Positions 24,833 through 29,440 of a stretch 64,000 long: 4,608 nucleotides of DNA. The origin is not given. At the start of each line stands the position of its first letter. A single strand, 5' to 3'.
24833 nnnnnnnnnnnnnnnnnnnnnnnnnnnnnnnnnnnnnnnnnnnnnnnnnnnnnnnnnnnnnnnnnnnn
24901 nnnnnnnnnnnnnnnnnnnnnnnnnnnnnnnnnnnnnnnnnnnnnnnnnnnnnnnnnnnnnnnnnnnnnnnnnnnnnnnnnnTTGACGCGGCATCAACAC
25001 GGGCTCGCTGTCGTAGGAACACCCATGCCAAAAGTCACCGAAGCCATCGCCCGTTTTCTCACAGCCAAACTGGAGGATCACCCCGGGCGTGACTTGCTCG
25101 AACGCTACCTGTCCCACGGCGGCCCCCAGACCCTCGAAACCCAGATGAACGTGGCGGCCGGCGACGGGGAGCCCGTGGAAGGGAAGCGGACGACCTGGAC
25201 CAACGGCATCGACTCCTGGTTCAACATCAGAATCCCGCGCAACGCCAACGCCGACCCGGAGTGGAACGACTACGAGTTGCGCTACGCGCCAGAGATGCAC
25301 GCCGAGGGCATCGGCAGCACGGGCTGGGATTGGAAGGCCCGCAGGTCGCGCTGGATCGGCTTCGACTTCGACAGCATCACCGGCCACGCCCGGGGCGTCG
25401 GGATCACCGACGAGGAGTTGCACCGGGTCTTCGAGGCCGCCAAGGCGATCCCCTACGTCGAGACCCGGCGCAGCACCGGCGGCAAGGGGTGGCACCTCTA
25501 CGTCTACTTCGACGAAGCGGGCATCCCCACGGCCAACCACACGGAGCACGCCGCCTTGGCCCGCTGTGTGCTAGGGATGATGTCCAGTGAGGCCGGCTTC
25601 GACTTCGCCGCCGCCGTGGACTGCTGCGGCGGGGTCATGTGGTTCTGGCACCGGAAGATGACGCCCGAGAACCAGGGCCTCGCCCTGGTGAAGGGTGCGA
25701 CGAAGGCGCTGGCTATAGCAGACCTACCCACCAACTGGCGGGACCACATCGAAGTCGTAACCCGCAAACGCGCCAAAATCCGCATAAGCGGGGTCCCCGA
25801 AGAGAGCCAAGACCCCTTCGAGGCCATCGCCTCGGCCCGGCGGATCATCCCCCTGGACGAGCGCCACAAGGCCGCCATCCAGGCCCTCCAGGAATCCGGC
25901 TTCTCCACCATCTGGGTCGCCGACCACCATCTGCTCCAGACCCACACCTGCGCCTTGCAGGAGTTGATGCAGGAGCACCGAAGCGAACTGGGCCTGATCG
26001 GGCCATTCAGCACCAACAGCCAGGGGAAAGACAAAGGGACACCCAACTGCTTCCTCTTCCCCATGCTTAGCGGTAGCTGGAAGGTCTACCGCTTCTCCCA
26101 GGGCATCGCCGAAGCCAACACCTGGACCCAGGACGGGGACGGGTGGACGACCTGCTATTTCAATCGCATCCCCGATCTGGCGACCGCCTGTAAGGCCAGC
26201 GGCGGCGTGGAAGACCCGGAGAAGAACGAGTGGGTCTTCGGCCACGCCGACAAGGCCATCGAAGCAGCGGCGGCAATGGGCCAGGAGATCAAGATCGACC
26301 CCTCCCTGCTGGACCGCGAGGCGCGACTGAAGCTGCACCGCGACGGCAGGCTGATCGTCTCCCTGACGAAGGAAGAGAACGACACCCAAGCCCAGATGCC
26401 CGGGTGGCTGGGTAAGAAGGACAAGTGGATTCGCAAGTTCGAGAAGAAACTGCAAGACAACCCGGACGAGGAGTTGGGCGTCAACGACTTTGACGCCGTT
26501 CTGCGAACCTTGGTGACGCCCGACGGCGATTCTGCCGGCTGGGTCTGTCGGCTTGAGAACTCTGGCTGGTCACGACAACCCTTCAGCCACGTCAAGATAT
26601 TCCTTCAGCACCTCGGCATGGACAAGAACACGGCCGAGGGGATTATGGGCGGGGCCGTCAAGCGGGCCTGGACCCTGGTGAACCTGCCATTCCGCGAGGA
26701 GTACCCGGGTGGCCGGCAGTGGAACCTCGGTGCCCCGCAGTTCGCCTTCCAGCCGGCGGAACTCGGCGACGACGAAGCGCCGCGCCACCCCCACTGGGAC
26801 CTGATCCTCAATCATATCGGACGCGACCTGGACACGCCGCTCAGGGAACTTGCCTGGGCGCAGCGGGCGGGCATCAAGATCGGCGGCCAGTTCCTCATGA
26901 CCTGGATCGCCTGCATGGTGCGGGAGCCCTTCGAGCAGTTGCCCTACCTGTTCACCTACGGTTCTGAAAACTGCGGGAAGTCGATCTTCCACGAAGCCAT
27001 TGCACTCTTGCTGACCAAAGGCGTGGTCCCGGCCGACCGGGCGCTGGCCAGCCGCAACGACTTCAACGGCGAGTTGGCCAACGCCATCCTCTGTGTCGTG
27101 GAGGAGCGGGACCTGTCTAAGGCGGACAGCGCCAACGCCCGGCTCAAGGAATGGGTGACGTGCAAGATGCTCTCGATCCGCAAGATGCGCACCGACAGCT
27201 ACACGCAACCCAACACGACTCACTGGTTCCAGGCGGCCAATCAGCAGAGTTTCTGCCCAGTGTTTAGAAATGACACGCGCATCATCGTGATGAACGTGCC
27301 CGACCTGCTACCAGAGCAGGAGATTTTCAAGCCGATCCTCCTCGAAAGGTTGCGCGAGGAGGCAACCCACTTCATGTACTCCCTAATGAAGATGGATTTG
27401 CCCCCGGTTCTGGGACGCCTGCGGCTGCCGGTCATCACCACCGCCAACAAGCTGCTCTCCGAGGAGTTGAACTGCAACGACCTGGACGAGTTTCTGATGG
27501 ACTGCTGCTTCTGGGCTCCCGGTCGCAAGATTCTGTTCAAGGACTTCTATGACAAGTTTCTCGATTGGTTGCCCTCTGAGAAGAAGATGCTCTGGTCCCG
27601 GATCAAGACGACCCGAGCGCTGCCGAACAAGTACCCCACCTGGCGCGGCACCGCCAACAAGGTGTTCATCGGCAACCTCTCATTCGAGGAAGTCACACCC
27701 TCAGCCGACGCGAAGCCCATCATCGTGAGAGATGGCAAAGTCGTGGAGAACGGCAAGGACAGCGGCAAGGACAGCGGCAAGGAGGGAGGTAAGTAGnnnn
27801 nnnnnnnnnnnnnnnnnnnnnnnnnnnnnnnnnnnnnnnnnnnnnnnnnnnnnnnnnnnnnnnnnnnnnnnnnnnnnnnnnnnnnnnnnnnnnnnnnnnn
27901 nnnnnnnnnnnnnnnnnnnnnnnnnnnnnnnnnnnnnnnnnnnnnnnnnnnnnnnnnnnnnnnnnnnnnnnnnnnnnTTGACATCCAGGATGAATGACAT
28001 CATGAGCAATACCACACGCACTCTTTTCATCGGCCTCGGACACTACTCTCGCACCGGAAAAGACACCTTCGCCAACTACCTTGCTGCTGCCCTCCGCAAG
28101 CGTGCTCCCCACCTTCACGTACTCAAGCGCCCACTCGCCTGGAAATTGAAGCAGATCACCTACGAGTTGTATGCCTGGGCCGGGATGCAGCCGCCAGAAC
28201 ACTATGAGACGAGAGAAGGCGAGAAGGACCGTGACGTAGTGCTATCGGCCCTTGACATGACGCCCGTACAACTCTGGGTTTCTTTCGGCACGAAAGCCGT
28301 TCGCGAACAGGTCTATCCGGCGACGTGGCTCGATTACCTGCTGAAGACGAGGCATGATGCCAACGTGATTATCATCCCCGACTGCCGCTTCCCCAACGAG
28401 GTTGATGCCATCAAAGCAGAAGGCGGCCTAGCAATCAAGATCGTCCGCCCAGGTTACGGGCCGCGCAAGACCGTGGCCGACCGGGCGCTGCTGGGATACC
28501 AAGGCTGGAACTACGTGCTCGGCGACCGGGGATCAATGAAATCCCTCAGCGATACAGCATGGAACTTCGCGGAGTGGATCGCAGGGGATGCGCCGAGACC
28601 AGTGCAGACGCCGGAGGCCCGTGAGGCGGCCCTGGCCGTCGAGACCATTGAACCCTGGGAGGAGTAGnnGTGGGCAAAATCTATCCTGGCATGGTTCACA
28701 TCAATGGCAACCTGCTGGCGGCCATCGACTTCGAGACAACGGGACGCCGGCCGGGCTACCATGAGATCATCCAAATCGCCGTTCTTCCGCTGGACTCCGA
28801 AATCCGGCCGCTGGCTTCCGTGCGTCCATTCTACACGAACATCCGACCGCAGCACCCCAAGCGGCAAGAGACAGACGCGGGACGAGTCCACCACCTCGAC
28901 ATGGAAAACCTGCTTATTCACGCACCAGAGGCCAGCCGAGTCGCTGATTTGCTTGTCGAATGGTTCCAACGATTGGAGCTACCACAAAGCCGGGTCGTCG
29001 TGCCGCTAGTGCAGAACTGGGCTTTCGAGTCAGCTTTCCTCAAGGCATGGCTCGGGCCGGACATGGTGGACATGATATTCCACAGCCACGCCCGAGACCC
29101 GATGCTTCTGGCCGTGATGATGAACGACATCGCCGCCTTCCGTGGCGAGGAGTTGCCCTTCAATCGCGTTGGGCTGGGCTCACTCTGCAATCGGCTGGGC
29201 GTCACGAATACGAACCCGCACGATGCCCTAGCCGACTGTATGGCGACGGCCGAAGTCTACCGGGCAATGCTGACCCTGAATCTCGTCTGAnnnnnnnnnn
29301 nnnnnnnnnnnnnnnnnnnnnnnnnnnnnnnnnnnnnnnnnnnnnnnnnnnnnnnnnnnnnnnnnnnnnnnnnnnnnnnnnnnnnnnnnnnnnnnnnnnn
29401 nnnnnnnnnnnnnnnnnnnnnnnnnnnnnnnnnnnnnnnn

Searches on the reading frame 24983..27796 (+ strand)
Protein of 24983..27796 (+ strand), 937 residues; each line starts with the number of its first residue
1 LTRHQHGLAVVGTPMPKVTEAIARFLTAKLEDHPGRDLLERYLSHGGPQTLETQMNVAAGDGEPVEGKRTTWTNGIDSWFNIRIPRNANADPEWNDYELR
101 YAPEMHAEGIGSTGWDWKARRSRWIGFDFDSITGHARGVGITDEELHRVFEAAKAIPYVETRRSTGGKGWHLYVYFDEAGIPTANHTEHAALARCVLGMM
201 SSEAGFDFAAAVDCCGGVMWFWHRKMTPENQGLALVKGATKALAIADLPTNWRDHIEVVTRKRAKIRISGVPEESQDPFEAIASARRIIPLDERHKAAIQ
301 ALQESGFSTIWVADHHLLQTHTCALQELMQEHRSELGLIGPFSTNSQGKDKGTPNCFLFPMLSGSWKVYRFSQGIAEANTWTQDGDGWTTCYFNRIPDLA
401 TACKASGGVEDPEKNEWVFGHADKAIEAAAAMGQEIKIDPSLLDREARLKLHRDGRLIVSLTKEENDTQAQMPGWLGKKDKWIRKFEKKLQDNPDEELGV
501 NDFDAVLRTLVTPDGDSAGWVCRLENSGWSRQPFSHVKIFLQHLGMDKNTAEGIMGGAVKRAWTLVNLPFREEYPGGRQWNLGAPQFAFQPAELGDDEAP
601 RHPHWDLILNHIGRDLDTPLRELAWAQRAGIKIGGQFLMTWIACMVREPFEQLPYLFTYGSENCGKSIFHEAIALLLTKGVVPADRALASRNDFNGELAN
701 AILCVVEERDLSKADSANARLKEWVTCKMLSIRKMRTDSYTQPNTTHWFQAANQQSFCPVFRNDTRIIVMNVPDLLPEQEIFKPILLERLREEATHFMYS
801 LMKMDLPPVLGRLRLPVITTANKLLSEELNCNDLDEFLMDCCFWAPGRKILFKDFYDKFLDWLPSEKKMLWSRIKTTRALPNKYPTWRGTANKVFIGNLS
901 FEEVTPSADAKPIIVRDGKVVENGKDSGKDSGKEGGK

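Call 10: search_protein_families(library=phrogs, proteins=[window:24983-27796:+], max_evalue=0.00001)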
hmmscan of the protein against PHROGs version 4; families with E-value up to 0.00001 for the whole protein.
window:24983-27796:+ (937 aa): 2 families
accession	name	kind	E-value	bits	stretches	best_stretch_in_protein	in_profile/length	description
phrog_1156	-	DNA, RNA and nucleotide metabolism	7.5e-17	62.1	1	636-883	540-803/855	DNA primase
phrog_1829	-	DNA, RNA and nucleotide metabolism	1.2e-12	47.8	1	637-896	488-751/772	DNA primase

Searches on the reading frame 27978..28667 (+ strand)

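Call 48: search_protein_families(library=pfam, proteins=[window:27978-28667:+], max_evalue=0.001)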
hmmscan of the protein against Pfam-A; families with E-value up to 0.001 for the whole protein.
window:27978-28667:+ (229 aa): 1 family
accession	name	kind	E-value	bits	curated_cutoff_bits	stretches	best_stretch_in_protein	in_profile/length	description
PF21448.3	DNMK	-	1.7e-07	31.5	27.1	1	101-161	135-200/232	Deoxynucleotide monophosphate kinase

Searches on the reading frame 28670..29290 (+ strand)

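Call 48: search_protein_families(library=pfam, proteins=[window:28670-29290:+], max_evalue=0.001)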
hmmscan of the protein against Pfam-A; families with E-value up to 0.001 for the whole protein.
window:28670-29290:+ (206 aa): 1 family
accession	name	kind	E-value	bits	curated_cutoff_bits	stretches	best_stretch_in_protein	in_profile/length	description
PF00929.31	RNase_T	-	1.6e-13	52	24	1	18-197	2-164/164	Exonuclease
